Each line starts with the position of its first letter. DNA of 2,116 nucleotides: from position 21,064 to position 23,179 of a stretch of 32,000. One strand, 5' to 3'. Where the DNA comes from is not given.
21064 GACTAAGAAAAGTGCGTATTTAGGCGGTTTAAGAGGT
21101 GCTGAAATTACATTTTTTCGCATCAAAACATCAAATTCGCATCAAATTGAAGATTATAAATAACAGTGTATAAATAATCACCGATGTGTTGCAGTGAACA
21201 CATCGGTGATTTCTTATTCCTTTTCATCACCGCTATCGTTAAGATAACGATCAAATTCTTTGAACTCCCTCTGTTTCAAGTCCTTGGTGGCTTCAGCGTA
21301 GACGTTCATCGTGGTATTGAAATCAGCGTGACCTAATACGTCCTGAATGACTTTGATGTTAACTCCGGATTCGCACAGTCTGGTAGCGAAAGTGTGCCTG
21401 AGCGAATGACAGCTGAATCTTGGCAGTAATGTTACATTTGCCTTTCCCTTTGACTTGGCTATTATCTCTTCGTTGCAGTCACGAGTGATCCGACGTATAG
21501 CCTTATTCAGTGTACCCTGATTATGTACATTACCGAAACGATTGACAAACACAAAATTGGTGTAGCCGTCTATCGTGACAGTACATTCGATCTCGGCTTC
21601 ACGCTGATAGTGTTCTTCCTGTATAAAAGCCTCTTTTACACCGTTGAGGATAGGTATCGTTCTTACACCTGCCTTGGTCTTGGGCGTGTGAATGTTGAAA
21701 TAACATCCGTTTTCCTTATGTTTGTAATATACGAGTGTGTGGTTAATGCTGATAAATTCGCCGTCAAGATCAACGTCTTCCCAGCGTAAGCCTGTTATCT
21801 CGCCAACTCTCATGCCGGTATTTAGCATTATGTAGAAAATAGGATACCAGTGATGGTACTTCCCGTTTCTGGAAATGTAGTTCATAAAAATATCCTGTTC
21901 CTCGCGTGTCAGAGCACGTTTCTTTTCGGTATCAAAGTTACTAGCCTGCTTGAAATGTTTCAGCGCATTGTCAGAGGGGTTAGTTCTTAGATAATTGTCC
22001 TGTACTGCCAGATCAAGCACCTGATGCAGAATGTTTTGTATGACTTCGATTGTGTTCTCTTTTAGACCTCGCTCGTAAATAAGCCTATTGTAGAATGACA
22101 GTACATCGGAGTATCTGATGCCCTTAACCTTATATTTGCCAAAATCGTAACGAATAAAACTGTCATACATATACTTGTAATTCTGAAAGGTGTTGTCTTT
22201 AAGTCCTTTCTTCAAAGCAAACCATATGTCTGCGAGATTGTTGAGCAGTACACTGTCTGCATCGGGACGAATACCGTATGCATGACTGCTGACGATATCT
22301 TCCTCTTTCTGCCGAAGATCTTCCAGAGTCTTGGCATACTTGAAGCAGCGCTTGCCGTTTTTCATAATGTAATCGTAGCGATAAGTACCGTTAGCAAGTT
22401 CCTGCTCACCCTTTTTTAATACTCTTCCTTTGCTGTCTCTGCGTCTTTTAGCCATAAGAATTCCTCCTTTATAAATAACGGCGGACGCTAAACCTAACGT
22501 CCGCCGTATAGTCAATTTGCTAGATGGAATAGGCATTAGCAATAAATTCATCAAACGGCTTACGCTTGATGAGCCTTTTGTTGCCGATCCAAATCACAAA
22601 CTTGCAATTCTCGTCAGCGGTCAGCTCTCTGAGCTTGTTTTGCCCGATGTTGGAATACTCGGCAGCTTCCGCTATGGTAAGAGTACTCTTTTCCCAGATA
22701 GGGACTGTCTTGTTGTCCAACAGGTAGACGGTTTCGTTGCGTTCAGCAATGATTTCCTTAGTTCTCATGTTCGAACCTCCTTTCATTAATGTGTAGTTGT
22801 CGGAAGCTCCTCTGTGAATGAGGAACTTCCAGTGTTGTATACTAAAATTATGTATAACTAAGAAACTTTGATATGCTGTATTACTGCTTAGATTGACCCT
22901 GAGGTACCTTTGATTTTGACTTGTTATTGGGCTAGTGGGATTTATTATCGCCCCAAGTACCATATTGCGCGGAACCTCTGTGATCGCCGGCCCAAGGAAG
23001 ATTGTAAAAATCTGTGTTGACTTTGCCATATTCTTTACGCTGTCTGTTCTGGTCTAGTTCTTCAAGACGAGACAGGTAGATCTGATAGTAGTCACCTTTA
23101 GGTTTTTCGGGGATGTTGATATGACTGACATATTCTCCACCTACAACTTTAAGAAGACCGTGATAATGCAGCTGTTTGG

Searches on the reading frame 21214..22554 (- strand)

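Call 29: search_protein_families(library=pfam, proteins=[window:21214-22554:-], max_evalue=0.001)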
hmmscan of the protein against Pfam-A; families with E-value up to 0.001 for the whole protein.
window:21214-22554:- (446 aa): 5 families
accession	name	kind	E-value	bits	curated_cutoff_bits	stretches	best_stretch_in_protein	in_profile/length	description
PF00589.27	Phage_integrase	-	1.1e-28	100.6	27.1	1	215-424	3-170/172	Phage integrase family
PF02920.21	Integrase_DNA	-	3.2e-14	53.1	27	1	34-88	1-67/70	DNA binding domain of tn916 integrase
PF14659.12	Phage_int_SAM_3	-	4.6e-08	33.6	22.6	1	105-158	3-57/58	Phage integrase, N-terminal SAM-like domain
PF13102.12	Phage_int_SAM_5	-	2.8e-05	24.9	22.3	1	117-194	16-93/98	Phage integrase SAM-like domain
PF22022.2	Phage_int_M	-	0.00021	21.9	27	1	106-195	3-91/96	Phage integrase central domain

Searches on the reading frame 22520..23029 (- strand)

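Call 115: search_protein_families(library=pfam, proteins=[window:22520-23029:-], max_evalue=0.001)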
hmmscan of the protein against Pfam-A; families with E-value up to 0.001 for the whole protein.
window:22520-23029:- (169 aa): 3 families
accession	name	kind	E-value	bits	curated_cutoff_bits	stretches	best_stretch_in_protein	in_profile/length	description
PF09035.16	Tn916-Xis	-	2e-23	82.8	22.9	1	106-167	5-67/69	Excisionase from transposon Tn916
PF12728.13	HTH_17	-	6.3e-07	30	27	1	117-165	2-49/51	Helix-turn-helix domain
PF20063.5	DUF6462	-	0.00012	22.7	27.1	1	118-164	5-49/51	Family of unknown function (DUF6462)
